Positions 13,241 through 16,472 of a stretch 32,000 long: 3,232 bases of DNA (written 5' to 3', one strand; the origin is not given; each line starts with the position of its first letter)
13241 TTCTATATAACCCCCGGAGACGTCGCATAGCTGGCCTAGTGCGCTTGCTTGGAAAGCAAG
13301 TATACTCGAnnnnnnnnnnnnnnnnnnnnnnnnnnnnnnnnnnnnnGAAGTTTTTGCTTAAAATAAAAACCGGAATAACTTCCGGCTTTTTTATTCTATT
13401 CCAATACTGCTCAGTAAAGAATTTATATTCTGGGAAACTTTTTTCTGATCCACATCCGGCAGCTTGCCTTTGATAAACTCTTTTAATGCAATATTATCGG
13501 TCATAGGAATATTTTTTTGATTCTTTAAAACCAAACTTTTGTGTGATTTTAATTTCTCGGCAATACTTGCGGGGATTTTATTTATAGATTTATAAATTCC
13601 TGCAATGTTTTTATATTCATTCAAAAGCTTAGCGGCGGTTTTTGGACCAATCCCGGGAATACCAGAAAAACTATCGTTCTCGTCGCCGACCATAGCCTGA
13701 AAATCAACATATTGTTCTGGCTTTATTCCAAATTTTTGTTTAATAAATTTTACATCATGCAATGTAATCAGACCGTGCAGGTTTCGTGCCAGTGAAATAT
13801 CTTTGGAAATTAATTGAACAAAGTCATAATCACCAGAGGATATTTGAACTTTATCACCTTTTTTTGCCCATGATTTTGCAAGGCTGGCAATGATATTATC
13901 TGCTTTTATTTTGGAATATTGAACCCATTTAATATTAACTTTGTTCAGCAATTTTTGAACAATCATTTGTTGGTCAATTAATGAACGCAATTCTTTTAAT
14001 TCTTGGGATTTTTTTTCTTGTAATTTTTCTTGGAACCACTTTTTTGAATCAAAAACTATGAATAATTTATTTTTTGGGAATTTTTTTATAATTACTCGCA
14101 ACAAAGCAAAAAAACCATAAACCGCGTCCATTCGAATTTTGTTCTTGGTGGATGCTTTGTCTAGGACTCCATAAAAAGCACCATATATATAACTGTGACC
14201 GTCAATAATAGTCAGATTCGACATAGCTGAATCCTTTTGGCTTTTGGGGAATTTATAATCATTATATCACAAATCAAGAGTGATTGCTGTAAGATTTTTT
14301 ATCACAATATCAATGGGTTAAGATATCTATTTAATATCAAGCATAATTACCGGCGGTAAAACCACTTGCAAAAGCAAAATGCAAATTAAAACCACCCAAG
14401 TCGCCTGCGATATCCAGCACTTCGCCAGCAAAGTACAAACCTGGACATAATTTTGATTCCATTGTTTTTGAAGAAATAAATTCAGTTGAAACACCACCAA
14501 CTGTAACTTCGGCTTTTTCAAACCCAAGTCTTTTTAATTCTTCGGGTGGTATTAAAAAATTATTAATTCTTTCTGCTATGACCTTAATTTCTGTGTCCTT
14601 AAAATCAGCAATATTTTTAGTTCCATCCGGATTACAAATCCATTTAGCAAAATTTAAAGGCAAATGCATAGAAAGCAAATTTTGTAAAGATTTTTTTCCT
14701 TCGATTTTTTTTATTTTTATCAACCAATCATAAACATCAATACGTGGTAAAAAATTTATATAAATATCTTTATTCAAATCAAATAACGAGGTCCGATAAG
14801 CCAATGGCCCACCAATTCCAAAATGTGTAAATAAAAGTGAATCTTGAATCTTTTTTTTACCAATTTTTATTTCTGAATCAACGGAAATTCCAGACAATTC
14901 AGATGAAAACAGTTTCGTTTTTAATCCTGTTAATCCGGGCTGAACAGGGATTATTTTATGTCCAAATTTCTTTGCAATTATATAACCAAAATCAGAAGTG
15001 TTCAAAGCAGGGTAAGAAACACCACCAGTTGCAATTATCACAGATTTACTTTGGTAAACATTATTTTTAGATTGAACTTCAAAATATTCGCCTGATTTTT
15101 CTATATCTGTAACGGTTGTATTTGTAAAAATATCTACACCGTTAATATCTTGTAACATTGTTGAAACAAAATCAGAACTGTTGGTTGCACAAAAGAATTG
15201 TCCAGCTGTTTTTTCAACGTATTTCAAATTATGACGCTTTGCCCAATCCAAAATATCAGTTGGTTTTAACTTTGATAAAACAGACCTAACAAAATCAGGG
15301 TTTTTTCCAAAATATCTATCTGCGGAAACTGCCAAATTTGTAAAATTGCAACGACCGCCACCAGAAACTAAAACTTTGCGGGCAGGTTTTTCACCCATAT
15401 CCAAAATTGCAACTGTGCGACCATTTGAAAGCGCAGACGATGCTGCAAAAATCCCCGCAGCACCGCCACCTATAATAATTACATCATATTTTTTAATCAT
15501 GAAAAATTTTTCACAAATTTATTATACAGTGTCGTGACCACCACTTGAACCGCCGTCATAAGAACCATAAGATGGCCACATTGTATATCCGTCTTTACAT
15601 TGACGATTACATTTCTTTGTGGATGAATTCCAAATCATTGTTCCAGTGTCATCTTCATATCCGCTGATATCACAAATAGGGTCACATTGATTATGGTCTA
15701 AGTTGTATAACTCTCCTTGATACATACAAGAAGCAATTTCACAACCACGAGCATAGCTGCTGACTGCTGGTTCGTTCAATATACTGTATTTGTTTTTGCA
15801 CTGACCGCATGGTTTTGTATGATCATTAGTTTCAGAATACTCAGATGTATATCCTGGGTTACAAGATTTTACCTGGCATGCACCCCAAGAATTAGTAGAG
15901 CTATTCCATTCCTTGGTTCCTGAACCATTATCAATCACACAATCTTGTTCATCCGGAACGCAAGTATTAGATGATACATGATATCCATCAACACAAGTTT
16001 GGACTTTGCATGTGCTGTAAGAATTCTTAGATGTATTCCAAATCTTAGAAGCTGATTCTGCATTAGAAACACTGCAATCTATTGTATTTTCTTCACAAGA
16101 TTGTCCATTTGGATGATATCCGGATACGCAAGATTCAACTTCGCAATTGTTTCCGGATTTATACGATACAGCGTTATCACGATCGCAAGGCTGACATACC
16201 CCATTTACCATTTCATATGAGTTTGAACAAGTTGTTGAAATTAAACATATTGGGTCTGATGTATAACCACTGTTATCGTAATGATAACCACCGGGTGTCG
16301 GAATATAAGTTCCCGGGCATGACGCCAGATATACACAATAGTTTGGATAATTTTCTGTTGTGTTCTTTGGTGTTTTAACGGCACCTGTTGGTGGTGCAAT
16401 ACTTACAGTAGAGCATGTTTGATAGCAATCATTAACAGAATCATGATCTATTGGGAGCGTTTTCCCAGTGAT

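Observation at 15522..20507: Giant secreted Cys-rich mosaic protein combining bacterial Flg_new modules with eukaryote-like CxxC..G.Y repeats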

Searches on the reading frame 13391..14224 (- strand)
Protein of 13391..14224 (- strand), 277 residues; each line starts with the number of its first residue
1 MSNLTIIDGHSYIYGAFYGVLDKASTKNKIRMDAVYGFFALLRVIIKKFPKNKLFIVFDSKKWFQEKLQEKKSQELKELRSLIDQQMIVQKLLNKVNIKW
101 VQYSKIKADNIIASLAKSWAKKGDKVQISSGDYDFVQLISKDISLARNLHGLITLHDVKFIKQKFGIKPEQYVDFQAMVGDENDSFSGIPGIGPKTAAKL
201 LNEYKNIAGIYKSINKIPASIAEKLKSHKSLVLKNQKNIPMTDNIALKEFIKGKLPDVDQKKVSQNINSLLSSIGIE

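Call 16: search_protein_families(library=pfam, proteins=[window:13391-14224:-], max_evalue=0.001)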
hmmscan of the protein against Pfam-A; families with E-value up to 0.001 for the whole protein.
window:13391-14224:- (277 aa): 2 families
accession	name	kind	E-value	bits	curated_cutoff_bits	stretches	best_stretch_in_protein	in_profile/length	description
PF02739.22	5_3_exonuc_N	-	3.2e-29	102.2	34.3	1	4-165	2-163/164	5'-3' exonuclease, N-terminal resolvase-like domain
PF01367.25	5_3_exonuc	-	3.7e-20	72.6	40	1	167-243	1-78/97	5'-3' exonuclease, C-terminal SAM fold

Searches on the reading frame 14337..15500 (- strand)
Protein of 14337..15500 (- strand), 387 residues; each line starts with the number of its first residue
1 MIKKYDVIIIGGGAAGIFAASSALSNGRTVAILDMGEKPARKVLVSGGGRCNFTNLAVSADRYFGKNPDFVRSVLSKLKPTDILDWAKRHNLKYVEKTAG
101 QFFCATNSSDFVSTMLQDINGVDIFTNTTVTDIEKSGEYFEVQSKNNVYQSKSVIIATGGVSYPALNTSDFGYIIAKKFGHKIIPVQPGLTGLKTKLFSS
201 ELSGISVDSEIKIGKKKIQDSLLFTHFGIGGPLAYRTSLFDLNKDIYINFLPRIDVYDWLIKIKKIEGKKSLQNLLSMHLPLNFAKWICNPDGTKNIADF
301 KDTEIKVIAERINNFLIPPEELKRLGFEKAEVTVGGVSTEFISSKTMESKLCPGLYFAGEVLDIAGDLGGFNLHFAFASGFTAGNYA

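Call 16: search_protein_families(library=pfam, proteins=[window:14337-15500:-], max_evalue=0.001)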
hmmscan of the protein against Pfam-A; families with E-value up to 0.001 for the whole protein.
window:14337-15500:- (387 aa): 10 families
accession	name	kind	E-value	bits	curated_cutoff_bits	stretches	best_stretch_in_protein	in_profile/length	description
PF03486.20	HI0933_like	-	5e-77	259.1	50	1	6-385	2-243/244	HI0933-like protein Rossmann domain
PF22780.1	HI0933_like_1st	-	1.1e-20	74.6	27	1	188-332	2-165/165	HI0933-like protein barrel and H2TH domain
PF13738.12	Pyr_redox_3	-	2.1e-11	44.1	30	1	119-166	93-140/305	Pyridine nucleotide-disulphide oxidoreductase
PF01266.30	DAO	-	4.4e-10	40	27.9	1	6-40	1-35/353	FAD dependent oxidoreductase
PF07992.20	Pyr_redox_2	-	8.2e-09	35.7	26.1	1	5-163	1-112/291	Pyridine nucleotide-disulphide oxidoreductase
PF00890.30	FAD_binding_2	-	4.4e-08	33.2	20.4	1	6-49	1-44/414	FAD binding domain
PF12831.13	FAD_oxidored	-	4.3e-07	30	27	1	6-158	1-144/416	FAD dependent oxidoreductase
PF01134.28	GIDA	-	5.6e-06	26.1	22.1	0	6-33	1-28/391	Glucose inhibited division protein A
PF01262.27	AlaDh_PNT_C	-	0.00013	21.9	23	1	4-45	28-69/214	Alanine dehydrogenase/PNT, C-terminal domain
PF13454.12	NAD_binding_9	-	0.00068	20.1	21.8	0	8-159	1-153/155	FAD-NAD(P)-binding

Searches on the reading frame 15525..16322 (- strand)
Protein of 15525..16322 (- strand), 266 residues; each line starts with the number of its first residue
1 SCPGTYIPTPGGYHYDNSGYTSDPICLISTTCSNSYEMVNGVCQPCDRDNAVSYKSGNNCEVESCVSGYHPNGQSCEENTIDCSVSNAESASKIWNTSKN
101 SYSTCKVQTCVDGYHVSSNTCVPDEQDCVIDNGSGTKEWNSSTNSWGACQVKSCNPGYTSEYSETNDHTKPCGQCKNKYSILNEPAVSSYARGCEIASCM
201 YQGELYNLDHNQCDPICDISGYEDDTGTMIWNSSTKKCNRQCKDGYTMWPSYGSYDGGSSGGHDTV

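Call 31: search_protein_families(library=pfam, proteins=[window:15525-16190:-], max_evalue=10)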
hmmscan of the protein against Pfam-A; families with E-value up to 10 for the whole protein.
seq(222 aa): 3 families
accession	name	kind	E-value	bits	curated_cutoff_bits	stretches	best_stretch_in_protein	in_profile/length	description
PF21671.2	CPL1-like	-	0.0016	18.9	27.4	3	98-120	34-56/60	Protein CPL1-like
PF24887.1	EGF_STAB1-2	-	0.012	16.4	27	1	99-121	26-48/50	Stabilin-1/2, EGF-like domain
PF12662.13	cEGF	-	0.14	12.5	26.6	1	20-33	5-20/24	Complement Clr-like EGF-like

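Call 46: predict_structure(alignment_id=A3)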
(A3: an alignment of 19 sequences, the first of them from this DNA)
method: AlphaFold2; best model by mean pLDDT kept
length: 266 residues; sequences in the alignment: 19
mean_pLDDT: 84.0   pTM: 0.60
mean pLDDT of the five models: 84.0, 83.3, 82.6, 82.5, 82.1
residues with pLDDT >= 90: 170; 70-90: 49; 50-70: 8; < 50: 39
segments of 3 or more residues with pLDDT < 50: 1-29, 255-258, 260-263
pLDDT, mean of each block of 10 residues (from residue 1): 40 39 43 75 85 85 94 95 97 96 96 96 97 97 95 97 94 95 92 96 94 91 88 91 85 51 46
secondary structure, 60 per line:
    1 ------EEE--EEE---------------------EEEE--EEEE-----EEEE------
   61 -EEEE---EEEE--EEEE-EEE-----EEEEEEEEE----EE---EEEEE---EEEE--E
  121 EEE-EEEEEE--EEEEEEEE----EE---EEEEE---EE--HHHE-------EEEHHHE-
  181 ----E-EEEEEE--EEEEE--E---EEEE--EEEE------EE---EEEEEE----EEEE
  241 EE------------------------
elements in order: E7-9 E12-14 E36-39 E42-45 E51-54 E62-65 E69-72 E75-78 E80-82 E88-96 E106-110 E114-117 E120-123 E125-130 E133-140 E150-154 E173-175 E187-192 E195-199 E206-209 E212-215 E227-232 E237-242

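Call 52: fold_search(model_id=the predicted structure, library=pdb)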
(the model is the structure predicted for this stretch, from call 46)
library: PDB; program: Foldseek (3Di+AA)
matches with E <= 10: 501; with E <= 0.001: 1
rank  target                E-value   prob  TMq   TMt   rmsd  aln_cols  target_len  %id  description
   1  1z1y_A                8.4e-04  0.38  0.12  0.14  31.6       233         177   15  Crystal structure of Methylated Pvs25, an ookinete protein from Plasmodium vivax (released 2005-12-06)
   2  1z3g_A                4.5e-03  0.41  0.13  0.17  32.8       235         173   18  Crystal structure of complex between Pvs25 and Fab fragment of malaria transmission blocking antibody 2A8 (released 2005-12-06)
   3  4qnp_A                6.7e-02  0.16  0.11  0.08  23.2       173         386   15  Crystal structure of the 2009 pandemic H1N1 influenza virus neuraminidase with a neutralizing antibody (released 2015-02-11)
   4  4b7m_A                7.1e-02  0.15  0.11  0.08  23.4       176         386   14  H1N1 2009 Pandemic Influenza Virus: Resistance of the I223R Neuraminidase Mutant Explained by Kinetic and Structural A (released 2012-10-03)
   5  8x2h                  7.5e-02  0.12  0.12  0.03  18.1       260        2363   10  Cryo-EM structure of the TcsL at pH 5.0 in its closed conformation (released 2023-12-13)
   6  6lxk_A                9.9e-02  0.11  0.10  0.07  23.6       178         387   15  Crystal structure of Z2B3 D102R Fab in complex with influenza virus neuraminidase from A/Serbia/NS-601/2014 (H1N1) (released 2020-12-02)
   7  5y2z_B                1.2e-01  0.06  0.09  0.07  20.9       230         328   10  Crystal structure of human LGI1 EPTP-ADAM22 complex (released 2018-05-02)
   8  8yvl_A                1.3e-01  0.13  0.10  0.08  23.1       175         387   15  Neuraminidase of A/California/04/2009 HIN1 in complex with CAV-F34 Fab (released 2025-07-02)
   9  9ewq_A                1.4e-01  0.11  0.10  0.07  24.4       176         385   12  Influenza virus neuraminidase N1 NC13 ectodomain with a tetrabrachio-domain stalk (released 2024-04-24)
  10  3cl2_A                1.5e-01  0.10  0.11  0.08  21.7       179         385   14  N1 Neuraminidase N294S + Oseltamivir (released 2008-05-20)
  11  7s0i_A                1.7e-01  0.11  0.11  0.08  23.4       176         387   14  CRYSTAL STRUCTURE OF N1 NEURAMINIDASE FROM A/Michigan/45/2015(H1N1) (released 2021-12-08)
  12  5y31_B                1.7e-01  0.06  0.09  0.05  21.6       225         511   11  Crystal structure of human LGI1-ADAM22 complex (released 2018-05-02)
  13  3nss_A                1.8e-01  0.09  0.10  0.08  23.6       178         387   15  The 2009 pandemic H1N1 neuraminidase N1 lacks the 150-cavity in its active sites (released 2010-09-22)
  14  8x2i                  1.8e-01  0.08  0.11  0.03  22.3       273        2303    9  Cryo-EM structure of the TcsL at pH 5.0 in its open conformation (released 2023-12-13)
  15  3ckz                  1.9e-01  0.08  0.10  0.07  24.7       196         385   13  N1 Neuraminidase H274Y + Zanamivir (released 2008-05-20)
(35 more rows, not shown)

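Call 69: search_protein_families(library=ncbifam, proteins=[window:15525-16322:-], max_evalue=10)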
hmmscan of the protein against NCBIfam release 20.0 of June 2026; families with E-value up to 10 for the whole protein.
seq(266 aa): 0 families

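Call 75: search_protein_representatives(alignment_id=A3)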
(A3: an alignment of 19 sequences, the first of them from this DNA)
Query: 19 sequences, 249 profile positions. Proteins with E-value up to 0.001 (for the whole library): 753; up to 1e-10: 465; up to 1e-30: 276. The best 150 are listed.
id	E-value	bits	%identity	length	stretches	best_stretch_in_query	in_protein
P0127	2.1e-150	515.7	-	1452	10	53-159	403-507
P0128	5.1e-123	426.0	-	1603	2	2-249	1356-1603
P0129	2.1e-120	417.4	-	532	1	2-249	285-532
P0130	4.5e-120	416.3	-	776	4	2-249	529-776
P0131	1.2e-118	411.6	-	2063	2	3-249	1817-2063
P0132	6.3e-118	409.3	-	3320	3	2-249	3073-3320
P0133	4.0e-117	406.6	-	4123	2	2-249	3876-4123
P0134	7.6e-117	405.7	-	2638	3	2-249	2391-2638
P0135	3.6e-116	403.5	-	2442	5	2-249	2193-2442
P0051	6.0e-116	402.8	-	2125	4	2-249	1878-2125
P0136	9.9e-116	402.1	-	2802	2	2-249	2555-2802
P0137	1.0e-115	402.0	-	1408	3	2-249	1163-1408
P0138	5.3e-115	399.7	-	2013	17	25-159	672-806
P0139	1.3e-114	398.4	-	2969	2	2-249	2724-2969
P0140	1.8e-114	397.9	-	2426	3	2-249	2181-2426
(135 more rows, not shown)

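Call 86: fold_search(model_id=the predicted structure, library=viral)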
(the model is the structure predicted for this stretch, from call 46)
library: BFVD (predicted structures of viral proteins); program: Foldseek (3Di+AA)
matches with E <= 10: 426; with E <= 0.001: 1
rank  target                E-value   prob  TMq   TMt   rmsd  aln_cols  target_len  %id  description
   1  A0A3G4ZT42            3.0e-04  0.75  0.13  0.07  21.6       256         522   19  Uncharacterized protein [Edafosvirus sp.]
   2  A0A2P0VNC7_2          1.4e-03  0.38  0.12  0.06  27.9       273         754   21  Uncharacterized protein [Tetraselmis virus 1]
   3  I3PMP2                5.3e-03  0.35  0.16  0.11  14.5       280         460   11  Fiber-2 [Goose adenovirus 4]
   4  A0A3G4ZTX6            6.2e-03  0.60  0.14  0.11  17.6       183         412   19  Uncharacterized protein [Edafosvirus sp.]
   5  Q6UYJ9                2.3e-02  0.08  0.09  0.03  31.1       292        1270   12  Tail fiber protein [Burkholderia phage BcepNazgul]
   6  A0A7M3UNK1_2          3.0e-02  0.18  0.16  0.07  30.2       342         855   13  Tyrosine-protein kinase ephrin type A/B receptor-like domain-containing protein [Pyramimonas orientalis virus 01B]
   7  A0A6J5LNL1            6.9e-02  0.07  0.11  0.04  48.0       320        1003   11  Uncharacterized protein [uncultured Caudovirales phage]
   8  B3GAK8                7.3e-02  0.06  0.10  0.06  35.4       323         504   12  AMDV2_9 [uncultured virus]
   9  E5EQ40                1.0e-01  0.23  0.17  0.18  20.8       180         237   17  (no name in the UniProt tables at hand)
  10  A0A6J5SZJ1            1.1e-01  0.16  0.11  0.09  23.2       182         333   12  COG3391 Uncharacterized conserved protein [uncultured Caudovirales phage]
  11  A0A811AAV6            1.1e-01  0.07  0.09  0.05  24.3       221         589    6  (no name in the UniProt tables at hand)
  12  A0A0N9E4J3            1.3e-01  0.18  0.18  0.13  12.9       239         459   13  Fiber 1 [Duck adenovirus 2]
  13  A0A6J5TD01            1.3e-01  0.06  0.11  0.05  17.8       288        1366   11  Intramolecular chaperone auto-processing domain containing protein [uncultured Caudovirales phage]
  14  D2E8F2                1.4e-01  0.11  0.14  0.10  18.9       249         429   14  (no name in the UniProt tables at hand)
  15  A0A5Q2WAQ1            1.4e-01  0.08  0.13  0.08  28.7       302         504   12  (no name in the UniProt tables at hand)
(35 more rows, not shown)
